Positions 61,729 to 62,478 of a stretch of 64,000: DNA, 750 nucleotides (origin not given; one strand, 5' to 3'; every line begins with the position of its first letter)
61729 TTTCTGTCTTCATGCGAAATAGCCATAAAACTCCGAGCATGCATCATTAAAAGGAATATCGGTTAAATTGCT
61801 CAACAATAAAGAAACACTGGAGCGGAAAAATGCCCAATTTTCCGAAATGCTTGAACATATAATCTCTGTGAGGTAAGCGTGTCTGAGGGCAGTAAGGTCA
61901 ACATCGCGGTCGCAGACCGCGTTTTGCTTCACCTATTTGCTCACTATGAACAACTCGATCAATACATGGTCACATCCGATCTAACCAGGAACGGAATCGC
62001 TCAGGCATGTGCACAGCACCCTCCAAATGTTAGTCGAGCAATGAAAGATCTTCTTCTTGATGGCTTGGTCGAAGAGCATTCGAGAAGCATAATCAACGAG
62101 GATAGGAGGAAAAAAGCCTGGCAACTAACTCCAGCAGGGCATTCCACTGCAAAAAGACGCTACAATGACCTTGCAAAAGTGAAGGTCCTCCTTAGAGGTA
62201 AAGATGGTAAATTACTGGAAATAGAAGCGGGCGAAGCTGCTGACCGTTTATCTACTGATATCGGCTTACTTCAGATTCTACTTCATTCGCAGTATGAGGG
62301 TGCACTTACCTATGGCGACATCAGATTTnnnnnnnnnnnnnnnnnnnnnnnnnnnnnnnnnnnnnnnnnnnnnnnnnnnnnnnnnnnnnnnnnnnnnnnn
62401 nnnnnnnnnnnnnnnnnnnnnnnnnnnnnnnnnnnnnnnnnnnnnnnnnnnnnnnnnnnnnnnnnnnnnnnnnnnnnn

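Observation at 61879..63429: N-terminal wHTH fused to a P-loop NTPase (compact STAND/AAA-like regulator)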

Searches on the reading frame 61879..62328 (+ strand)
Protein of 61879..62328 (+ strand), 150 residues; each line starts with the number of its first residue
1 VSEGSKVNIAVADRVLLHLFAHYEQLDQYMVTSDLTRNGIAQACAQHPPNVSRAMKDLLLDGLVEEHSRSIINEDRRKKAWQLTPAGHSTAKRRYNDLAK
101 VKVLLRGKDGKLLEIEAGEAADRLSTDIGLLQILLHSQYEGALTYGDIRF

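Call 51: predict_structure(alignment_id=A3)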
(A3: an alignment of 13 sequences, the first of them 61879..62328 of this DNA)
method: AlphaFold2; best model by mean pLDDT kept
length: 150 residues; sequences in the alignment: 13
mean_pLDDT: 90.0   pTM: 0.84
mean pLDDT of the five models: 90.0, 89.8, 89.2, 88.9, 88.5
residues with pLDDT >= 90: 105; 70-90: 35; 50-70: 7; < 50: 3
segments of 3 or more residues with pLDDT < 50: 1-3
pLDDT, mean of each block of 10 residues (from residue 1): 67 97 91 96 94 97 97 93 97 97 87 91 87 91 69
secondary structure, 60 per line:
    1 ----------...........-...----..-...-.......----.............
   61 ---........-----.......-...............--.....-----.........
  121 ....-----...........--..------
elements in order: H11-21 H37-43 H48-60 E64-71 E77-83 H85-99 E102-106 E112-116 H117-124 H130-140
